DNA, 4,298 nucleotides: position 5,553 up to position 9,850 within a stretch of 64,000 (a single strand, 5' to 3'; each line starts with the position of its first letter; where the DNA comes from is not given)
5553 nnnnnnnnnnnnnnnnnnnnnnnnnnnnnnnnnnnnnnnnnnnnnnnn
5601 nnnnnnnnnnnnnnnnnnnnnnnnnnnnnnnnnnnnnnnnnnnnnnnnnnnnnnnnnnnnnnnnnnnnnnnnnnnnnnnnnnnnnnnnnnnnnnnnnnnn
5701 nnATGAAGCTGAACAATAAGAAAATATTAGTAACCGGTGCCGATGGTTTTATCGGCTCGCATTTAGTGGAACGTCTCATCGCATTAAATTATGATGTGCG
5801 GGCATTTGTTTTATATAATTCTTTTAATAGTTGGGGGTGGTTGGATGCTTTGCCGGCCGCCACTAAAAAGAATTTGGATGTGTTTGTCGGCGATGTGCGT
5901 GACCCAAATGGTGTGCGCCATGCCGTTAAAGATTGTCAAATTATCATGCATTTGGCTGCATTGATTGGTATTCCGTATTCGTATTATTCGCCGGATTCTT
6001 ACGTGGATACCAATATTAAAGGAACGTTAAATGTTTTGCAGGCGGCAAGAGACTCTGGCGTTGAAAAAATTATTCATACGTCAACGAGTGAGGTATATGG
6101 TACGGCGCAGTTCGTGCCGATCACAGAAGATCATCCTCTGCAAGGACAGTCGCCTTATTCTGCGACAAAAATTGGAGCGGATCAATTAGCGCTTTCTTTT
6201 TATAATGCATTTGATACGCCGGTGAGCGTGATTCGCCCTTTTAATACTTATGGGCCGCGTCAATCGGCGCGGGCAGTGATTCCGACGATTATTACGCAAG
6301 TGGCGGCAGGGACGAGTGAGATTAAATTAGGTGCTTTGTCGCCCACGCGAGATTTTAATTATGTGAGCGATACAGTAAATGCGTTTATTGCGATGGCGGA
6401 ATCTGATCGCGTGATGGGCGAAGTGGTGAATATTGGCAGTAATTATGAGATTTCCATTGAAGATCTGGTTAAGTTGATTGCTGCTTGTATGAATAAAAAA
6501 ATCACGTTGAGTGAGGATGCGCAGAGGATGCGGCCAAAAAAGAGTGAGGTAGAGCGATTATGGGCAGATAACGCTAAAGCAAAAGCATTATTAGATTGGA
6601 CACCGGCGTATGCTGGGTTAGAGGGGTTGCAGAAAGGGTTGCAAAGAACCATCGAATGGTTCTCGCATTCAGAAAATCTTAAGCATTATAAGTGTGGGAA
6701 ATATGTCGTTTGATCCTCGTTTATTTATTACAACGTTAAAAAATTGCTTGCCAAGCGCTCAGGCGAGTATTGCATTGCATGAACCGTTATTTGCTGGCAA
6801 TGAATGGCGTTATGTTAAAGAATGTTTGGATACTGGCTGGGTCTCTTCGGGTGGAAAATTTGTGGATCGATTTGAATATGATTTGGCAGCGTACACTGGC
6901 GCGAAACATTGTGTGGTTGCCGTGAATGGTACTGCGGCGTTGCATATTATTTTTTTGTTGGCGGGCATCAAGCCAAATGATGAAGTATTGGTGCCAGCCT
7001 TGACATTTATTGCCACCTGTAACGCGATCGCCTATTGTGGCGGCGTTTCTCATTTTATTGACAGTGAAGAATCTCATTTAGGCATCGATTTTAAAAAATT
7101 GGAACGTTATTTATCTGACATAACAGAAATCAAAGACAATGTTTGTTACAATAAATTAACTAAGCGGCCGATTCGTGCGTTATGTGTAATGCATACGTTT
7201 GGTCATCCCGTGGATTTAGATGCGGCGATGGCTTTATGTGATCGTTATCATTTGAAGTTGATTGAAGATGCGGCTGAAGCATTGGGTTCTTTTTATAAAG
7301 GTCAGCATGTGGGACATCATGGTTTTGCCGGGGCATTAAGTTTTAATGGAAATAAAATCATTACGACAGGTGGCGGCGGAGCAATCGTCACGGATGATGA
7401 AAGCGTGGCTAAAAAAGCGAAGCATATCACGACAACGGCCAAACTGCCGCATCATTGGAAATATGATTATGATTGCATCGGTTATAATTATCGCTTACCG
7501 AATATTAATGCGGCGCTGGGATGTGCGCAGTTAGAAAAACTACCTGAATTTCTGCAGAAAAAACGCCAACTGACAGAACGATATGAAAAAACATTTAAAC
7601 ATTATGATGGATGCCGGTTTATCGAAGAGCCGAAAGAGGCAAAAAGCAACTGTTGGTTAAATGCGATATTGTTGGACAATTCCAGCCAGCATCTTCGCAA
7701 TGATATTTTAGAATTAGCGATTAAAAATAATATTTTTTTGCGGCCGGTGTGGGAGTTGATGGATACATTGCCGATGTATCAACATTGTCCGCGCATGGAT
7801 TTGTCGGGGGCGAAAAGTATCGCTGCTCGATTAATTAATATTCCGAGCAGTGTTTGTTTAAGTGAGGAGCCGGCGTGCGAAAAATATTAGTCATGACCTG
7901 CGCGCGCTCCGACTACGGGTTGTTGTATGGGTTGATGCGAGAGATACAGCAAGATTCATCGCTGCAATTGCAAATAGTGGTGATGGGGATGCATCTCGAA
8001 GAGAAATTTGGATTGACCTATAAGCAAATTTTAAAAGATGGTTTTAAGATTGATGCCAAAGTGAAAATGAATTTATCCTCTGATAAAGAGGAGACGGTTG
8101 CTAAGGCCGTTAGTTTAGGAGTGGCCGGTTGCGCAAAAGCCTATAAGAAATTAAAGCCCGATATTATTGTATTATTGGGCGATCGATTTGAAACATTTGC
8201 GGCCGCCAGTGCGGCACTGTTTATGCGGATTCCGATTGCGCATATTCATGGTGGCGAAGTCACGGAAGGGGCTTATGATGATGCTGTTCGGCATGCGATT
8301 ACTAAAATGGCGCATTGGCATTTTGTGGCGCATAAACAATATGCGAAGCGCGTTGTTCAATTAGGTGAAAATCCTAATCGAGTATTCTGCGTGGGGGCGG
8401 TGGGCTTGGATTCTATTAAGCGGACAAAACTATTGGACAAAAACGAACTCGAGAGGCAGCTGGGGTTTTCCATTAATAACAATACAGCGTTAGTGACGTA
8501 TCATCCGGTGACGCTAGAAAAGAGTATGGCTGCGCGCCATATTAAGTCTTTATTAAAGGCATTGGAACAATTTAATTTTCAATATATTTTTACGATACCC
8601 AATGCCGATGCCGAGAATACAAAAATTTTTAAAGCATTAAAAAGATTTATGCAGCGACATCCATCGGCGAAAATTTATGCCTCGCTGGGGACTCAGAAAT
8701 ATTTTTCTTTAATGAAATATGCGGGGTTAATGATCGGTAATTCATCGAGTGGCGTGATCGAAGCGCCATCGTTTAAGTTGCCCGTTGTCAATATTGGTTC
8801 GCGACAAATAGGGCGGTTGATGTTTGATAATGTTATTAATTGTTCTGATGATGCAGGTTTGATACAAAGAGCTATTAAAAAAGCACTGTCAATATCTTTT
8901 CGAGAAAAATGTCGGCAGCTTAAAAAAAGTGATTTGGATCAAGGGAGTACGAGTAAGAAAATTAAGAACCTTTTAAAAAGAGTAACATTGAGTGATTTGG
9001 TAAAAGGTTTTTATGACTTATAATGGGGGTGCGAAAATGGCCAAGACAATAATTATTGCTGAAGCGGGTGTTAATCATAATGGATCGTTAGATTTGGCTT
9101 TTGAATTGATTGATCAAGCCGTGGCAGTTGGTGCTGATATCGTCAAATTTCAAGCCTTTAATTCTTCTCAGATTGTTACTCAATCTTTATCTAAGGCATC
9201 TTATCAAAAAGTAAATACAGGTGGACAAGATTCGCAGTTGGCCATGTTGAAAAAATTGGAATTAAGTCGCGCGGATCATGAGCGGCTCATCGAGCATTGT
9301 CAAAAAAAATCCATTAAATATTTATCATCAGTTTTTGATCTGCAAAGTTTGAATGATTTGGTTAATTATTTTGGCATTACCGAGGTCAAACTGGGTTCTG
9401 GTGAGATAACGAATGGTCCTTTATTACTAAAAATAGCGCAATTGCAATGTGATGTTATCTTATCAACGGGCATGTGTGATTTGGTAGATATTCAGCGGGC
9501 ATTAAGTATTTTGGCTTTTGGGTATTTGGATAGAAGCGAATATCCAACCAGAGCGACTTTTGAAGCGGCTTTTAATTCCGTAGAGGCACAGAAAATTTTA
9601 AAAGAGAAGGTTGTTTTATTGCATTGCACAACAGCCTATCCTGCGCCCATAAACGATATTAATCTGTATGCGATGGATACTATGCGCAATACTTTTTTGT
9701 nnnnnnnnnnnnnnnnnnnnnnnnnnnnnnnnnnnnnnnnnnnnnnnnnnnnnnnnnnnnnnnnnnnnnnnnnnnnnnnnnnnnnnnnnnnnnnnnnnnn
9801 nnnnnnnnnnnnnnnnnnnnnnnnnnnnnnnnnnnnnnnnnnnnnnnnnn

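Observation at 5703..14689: Legionaminic-acid-type nonulosonic acid pathway with a PtmE-like CBS nucleotidyltransferase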

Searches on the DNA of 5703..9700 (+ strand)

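Call 35: search_dna_similar(query=window:5703-9700:+, collection=ecoli_genomes, mode=distant, max_rows=15, max_evalue=0.001)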
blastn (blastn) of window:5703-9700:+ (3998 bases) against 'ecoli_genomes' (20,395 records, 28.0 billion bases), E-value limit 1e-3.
Records with a match: 330; places in all: 330; records where one place covers at least 80% of the query: 0.
Genomes with a match: 330 of 5426; with a place that covers at least 80% of the query: 0. Places per genome that has any: lowest 1, median 1, highest 1. On chromosomes: 329 places; on plasmids: 1.
Best place of each record, by identity: 60-80% 330.
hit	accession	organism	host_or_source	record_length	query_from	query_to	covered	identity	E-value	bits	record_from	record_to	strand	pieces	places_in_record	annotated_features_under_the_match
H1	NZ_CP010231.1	Escherichia coli strain S30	not applicable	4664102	1562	3450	5%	73.4%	1e-7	127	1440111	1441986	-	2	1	neuC: UDP-N-acetylglucosamine 2-epimerase | LegC family aminotransferase | neuB: N-acetylneuraminate synthase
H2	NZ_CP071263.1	Escherichia coli strain MEI003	Outdoors environment of a veterinary ...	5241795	1562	3450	5%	73.4%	1e-7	127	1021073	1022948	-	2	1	neuC: UDP-N-acetylglucosamine 2-epimerase | LegC family aminotransferase | neuB: N-acetylneuraminate synthase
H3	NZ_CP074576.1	Escherichia coli strain CS18F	Chicken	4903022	1562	3450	5%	73.4%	1e-7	127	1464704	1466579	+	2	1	neuC: UDP-N-acetylglucosamine 2-epimerase | LegC family aminotransferase | neuB: N-acetylneuraminate synthase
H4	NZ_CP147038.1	Escherichia coli strain 21F61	river water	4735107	1562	3450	5%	73.4%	1e-7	127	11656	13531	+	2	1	neuC: UDP-N-acetylglucosamine 2-epimerase | LegC family aminotransferase | neuB: N-acetylneuraminate synthase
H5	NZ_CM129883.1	Escherichia coli strain MB06233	seawater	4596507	1562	3450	5%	73.4%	1e-7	127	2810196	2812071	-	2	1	neuC: UDP-N-acetylglucosamine 2-epimerase | LegC family aminotransferase | neuB: N-acetylneuraminate synthase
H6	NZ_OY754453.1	Escherichia coli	-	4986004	1562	3450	5%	73.4%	1e-7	127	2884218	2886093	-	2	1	neuC: UDP-N-acetylglucosamine 2-epimerase | LegC family aminotransferase | neuB: N-acetylneuraminate synthase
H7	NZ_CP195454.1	Escherichia coli strain 22AR0750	Homo sapiens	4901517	1486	1675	5%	68.8%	5e-6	64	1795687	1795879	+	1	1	LegC family aminotransferase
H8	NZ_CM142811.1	Escherichia coli strain GPEC464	chicken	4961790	1486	1675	5%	68.8%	5e-6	64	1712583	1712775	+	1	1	LegC family aminotransferase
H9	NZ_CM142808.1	Escherichia coli strain GPEC606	chicken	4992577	1486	1675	5%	68.8%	5e-6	64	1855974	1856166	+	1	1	LegC family aminotransferase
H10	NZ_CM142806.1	Escherichia coli strain GPEC657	chicken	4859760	1486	1675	5%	68.8%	5e-6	64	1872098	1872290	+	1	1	LegC family aminotransferase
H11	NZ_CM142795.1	Escherichia coli strain GPEC1042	chicken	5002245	1486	1675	5%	68.8%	5e-6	64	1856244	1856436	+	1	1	LegC family aminotransferase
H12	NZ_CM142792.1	Escherichia coli strain GPEC1165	chicken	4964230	1486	1675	5%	68.8%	5e-6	64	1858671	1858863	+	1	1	LegC family aminotransferase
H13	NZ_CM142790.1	Escherichia coli strain GPEC1185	chicken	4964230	1486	1675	5%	68.8%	5e-6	64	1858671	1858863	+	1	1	LegC family aminotransferase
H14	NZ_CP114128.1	Escherichia coli strain PE164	pig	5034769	2448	2607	4%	72.7%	1e-12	86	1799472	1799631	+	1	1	neuC: UDP-N-acetylglucosamine 2-epimerase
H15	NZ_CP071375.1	Escherichia coli strain E105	fish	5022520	2448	2607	4%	72.7%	1e-12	86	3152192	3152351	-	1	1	neuC: UDP-N-acetylglucosamine 2-epimerase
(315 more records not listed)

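Call 36: get_annotated_region(hit=H1, flank=9000)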
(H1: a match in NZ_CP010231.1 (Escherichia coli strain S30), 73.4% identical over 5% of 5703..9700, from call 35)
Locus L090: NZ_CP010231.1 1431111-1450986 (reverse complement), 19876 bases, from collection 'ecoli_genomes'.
description: Escherichia coli strain S30 chromosome, complete genome
organism: Escherichia coli strain S30 (NCBI taxid 562)
replicon: chromosome; assembly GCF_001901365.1
host: not applicable; source: -; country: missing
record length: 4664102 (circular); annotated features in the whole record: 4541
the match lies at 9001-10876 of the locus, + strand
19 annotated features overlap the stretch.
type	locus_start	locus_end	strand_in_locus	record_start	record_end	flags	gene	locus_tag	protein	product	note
CDS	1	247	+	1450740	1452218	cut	wzxC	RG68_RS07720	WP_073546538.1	colanic acid undecaprenyl disphosphate flippase WzxC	-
CDS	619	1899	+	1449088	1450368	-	wcaK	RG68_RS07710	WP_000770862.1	colanic acid biosynthesis pyruvyl transferase WcaK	-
CDS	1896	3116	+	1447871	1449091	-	wcaL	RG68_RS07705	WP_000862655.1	colanic acid biosynthesis glycosyltransferase WcaL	-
CDS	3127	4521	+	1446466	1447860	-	wcaM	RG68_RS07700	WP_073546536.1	colanic acid biosynthesis protein WcaM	-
CDS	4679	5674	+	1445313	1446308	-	-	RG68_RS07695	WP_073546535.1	N-acetyl-alpha-D-glucosaminyl-diphospho-ditrans,octacis-undecaprenol 4-epimerase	-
CDS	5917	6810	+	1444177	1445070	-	galF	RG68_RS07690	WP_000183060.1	UTP--glucose-1-phosphate uridylyltransferase GalF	-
CDS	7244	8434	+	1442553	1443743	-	-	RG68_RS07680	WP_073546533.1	UDP-N-acetylglucosamine 4,6-dehydratase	-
CDS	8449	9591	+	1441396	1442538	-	-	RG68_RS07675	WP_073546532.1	LegC family aminotransferase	-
CDS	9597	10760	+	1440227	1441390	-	neuC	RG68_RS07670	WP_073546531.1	UDP-N-acetylglucosamine 2-epimerase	-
CDS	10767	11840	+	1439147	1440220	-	neuB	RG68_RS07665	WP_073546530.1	N-acetylneuraminate synthase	-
CDS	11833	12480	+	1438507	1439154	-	-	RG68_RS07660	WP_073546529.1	acetyltransferase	-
CDS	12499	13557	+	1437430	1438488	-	-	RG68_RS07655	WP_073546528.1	nucleotidyltransferase family protein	-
CDS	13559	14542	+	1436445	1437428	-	-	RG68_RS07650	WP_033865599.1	Gfo/Idh/MocA family protein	-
CDS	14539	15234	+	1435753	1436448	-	-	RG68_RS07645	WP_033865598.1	cytidylyltransferase domain-containing protein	-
CDS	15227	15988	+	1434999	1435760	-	-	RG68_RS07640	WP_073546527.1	oxidoreductase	-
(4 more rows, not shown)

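Call 37: get_annotated_region(hit=H7, flank=10000)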
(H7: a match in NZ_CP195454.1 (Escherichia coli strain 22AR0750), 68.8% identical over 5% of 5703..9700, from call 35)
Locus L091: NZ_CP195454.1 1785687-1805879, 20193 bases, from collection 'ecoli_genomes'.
description: Escherichia coli strain 22AR0750 chromosome, complete genome
organism: Escherichia coli strain 22AR0750 (NCBI taxid 562)
replicon: chromosome; assembly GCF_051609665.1
host: Homo sapiens; source: Screen: rectum; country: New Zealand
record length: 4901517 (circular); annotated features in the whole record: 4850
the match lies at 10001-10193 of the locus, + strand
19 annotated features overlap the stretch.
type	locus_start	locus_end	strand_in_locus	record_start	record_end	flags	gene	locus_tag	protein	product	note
CDS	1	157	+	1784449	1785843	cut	wcaJ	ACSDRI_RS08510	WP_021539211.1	undecaprenyl-phosphate glucose phosphotransferase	-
CDS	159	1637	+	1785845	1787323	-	wzxC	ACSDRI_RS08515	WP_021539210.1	colanic acid undecaprenyl disphosphate flippase WzxC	-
CDS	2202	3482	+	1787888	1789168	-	wcaK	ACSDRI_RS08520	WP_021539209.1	colanic acid biosynthesis pyruvyl transferase WcaK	-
CDS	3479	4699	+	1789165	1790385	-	wcaL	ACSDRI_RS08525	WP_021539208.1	colanic acid biosynthesis glycosyltransferase WcaL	-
CDS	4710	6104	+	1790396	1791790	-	wcaM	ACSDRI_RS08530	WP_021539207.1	colanic acid biosynthesis protein WcaM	-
CDS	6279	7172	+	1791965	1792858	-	galF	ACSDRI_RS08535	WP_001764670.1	UTP--glucose-1-phosphate uridylyltransferase GalF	-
CDS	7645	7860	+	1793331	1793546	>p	-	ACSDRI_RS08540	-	transposase family protein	internal stop; incomplete; partial in the middle of a contig; missing C-terminus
CDS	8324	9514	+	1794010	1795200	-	-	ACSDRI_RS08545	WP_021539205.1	UDP-N-acetylglucosamine 4,6-dehydratase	-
CDS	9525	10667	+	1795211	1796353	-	-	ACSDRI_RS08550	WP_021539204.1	LegC family aminotransferase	-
CDS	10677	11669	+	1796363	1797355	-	-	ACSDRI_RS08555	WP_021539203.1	peptidoglycan bridge formation glycyltransferase FemA/FemB family protein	-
CDS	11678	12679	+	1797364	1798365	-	neuB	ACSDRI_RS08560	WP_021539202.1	N-acetylneuraminate synthase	-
CDS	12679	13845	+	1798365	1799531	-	neuC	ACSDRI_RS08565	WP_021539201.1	UDP-N-acetylglucosamine 2-epimerase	-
CDS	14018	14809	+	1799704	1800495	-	-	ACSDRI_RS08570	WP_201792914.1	hypothetical protein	-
CDS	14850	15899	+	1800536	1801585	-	-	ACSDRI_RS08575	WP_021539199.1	nucleotidyltransferase family protein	-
CDS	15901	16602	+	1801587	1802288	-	-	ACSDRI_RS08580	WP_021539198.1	acylneuraminate cytidylyltransferase family protein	-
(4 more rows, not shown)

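Call 58: get_annotated_region(hit=H14, flank=7000)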
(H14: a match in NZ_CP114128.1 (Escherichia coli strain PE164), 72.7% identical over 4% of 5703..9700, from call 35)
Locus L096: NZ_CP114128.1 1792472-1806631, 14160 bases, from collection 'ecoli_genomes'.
description: Escherichia coli strain PE164 chromosome, complete genome
organism: Escherichia coli strain PE164 (NCBI taxid 562)
replicon: chromosome; assembly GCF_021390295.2
host: pig; source: diarrhea and blood; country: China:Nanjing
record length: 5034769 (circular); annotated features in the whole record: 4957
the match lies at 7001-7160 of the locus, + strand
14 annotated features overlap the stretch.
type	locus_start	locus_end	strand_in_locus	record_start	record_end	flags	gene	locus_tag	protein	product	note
CDS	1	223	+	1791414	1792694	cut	wcaK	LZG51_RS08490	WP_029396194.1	colanic acid biosynthesis pyruvyl transferase WcaK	-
CDS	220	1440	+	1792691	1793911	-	wcaL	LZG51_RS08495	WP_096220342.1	colanic acid biosynthesis glycosyltransferase WcaL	-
CDS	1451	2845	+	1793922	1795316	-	wcaM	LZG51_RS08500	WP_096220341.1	colanic acid biosynthesis protein WcaM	-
CDS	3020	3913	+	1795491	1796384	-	galF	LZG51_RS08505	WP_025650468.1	UTP--glucose-1-phosphate uridylyltransferase GalF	-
CDS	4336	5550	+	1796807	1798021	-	-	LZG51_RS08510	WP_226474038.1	UDP-N-acetylglucosamine 4,6-dehydratase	-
CDS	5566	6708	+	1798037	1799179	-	-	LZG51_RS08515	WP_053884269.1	LegC family aminotransferase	-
CDS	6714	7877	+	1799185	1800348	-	neuC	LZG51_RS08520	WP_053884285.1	UDP-N-acetylglucosamine 2-epimerase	-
CDS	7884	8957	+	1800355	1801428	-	neuB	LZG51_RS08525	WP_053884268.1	N-acetylneuraminate synthase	-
CDS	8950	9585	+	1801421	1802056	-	-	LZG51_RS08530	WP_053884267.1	acetyltransferase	-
CDS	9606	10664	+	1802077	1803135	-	-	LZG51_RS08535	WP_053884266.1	nucleotidyltransferase family protein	-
CDS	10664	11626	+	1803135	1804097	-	-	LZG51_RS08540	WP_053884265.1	Gfo/Idh/MocA family protein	-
CDS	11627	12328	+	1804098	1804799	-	-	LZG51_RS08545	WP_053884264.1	cytidylyltransferase domain-containing protein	-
CDS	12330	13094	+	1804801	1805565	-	-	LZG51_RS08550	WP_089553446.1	oxidoreductase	-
CDS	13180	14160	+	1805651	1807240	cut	-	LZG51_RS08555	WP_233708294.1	hypothetical protein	-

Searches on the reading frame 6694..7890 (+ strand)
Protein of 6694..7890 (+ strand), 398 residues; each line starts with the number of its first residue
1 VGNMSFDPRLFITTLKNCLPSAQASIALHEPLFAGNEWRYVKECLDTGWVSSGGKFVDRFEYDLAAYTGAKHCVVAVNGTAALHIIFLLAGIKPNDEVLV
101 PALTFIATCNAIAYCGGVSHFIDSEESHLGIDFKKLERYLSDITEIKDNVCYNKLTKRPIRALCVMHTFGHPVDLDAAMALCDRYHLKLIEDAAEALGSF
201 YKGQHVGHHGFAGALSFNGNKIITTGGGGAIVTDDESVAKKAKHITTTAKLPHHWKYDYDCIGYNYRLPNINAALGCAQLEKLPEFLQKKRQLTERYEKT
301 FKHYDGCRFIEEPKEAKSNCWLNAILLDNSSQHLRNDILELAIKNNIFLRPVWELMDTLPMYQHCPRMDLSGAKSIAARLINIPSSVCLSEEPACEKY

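Call 4: search_protein_families(library=pfam, proteins=[window:6694-7890:+])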
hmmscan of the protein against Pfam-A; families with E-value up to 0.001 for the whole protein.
window:6694-7890:+ (398 aa): 3 families
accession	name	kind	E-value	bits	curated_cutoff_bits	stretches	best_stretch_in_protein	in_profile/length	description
PF01041.23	DegT_DnrJ_EryC1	-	1.1e-85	288.5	19.8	1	36-393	6-351/360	DegT/DnrJ/EryC1/StrS aminotransferase family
PF00155.27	Aminotran_1_2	-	1.4e-05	24.9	19.7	1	58-144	45-141/361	Aminotransferase class I and II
PF01212.27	Beta_elim_lyase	-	0.00043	20.1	27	0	57-194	34-170/288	Beta-eliminating lyase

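Call 5: search_protein_families(library=ncbifam, proteins=[window:6694-7890:+])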
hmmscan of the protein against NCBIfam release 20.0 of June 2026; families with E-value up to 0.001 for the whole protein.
window:6694-7890:+ (398 aa): 7 families
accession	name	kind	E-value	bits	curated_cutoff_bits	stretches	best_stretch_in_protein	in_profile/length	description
TIGR04181.1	NHT_00031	hypoth_equivalog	4.3e-157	522.6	420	1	26-386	1-359/359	LegC family aminotransferase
TIGR03588.1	PseC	equivalog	2.1e-67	227.7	423.5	1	41-392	17-367/380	UDP-4-amino-4,6-dideoxy-N-acetyl-beta-L-altrosamine transaminase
NF008687.0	PRK11706.1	equivalog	4.2e-48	164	375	1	26-384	2-353/375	dTDP-4-amino-4,6-dideoxygalactose transaminase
NF008658.2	PRK11658.1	equivalog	4.2e-45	154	631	1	27-340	6-310/379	UDP-4-amino-4-deoxy-L-arabinose aminotransferase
TIGR02379.1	ECA_wecE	subfamily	3.2e-40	138.1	434.85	1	26-348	2-316/376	dTDP-4-amino-4,6-dideoxy-D-glucose transaminase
NF011936.0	PRK15407.1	equivalog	7.5e-40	136.9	423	2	39-242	50-244/440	lipopolysaccharide biosynthesis protein RfbH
TIGR04427.1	PLP_DesI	equivalog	2.4e-39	135.5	650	1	42-392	39-370/390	dTDP-4-dehydro-6-deoxyglucose aminotransferase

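Call 94: search_protein_families(library=pfam, proteins=[L101:9351-9989:+], max_evalue=0.01)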
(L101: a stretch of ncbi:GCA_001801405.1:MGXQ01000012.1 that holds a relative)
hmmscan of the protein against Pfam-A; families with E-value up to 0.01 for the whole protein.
L101:9351-9989:+ (212 aa): 4 families
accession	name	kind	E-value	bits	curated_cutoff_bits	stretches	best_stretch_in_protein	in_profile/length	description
PF00132.30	Hexapep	-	4.6e-16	58.2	27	3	160-193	1-34/36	Bacterial transferase hexapeptide (six repeats)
PF17836.7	PglD_N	-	1.3e-12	48.5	23.4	1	4-85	1-77/78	PglD N-terminal domain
PF25084.1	LbH_EIF2B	-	5.2e-06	26.9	54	1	129-193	8-70/105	EIF2B subunit epsilon LbH domain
PF14602.12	Hexapep_2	-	3.6e-05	23.8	27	0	141-175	6-32/34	Hexapeptide repeat of succinyl-transferase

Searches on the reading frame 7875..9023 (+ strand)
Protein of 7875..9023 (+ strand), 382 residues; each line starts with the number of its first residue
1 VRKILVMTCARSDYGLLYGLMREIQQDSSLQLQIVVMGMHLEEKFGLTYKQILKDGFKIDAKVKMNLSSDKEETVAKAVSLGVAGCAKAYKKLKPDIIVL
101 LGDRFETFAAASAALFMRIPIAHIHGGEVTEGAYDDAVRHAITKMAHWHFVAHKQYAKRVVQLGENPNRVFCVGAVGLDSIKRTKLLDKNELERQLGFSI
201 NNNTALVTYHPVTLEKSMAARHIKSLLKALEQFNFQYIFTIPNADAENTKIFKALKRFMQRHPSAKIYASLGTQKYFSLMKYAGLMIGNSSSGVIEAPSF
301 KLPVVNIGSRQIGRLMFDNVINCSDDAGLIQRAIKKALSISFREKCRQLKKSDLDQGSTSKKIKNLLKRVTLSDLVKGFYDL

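Call 4: search_protein_families(library=pfam, proteins=[window:7875-9023:+])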
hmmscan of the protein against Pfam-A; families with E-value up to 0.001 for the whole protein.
window:7875-9023:+ (382 aa): 1 family
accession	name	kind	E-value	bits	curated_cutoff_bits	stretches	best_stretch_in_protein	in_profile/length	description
PF02350.25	Epimerase_2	-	3.8e-88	296.1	30.6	1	22-368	1-347/347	UDP-N-acetylglucosamine 2-epimerase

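Call 5: search_protein_families(library=ncbifam, proteins=[window:7875-9023:+])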
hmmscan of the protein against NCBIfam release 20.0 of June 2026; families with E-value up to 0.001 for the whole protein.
window:7875-9023:+ (382 aa): 2 families
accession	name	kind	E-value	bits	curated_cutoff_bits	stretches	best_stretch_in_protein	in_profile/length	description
TIGR03568.1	NeuC_NnaA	equivalog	3.9e-144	480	235.9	1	2-367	1-365/365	UDP-N-acetylglucosamine 2-epimerase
TIGR00236.1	wecB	equivalog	1.7e-23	83.4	210.15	1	10-307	9-300/366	non-hydrolyzing UDP-N-acetylglucosamine 2-epimerase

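Call 94: search_protein_families(library=pfam, proteins=[L101:9351-9989:+], max_evalue=0.01)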
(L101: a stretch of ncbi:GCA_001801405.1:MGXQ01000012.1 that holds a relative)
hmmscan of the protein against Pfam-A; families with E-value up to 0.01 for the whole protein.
L101:9351-9989:+ (212 aa): 4 families
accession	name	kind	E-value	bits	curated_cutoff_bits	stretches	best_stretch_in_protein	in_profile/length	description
PF00132.30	Hexapep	-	4.6e-16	58.2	27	3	160-193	1-34/36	Bacterial transferase hexapeptide (six repeats)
PF17836.7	PglD_N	-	1.3e-12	48.5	23.4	1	4-85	1-77/78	PglD N-terminal domain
PF25084.1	LbH_EIF2B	-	5.2e-06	26.9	54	1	129-193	8-70/105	EIF2B subunit epsilon LbH domain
PF14602.12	Hexapep_2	-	3.6e-05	23.8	27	0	141-175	6-32/34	Hexapeptide repeat of succinyl-transferase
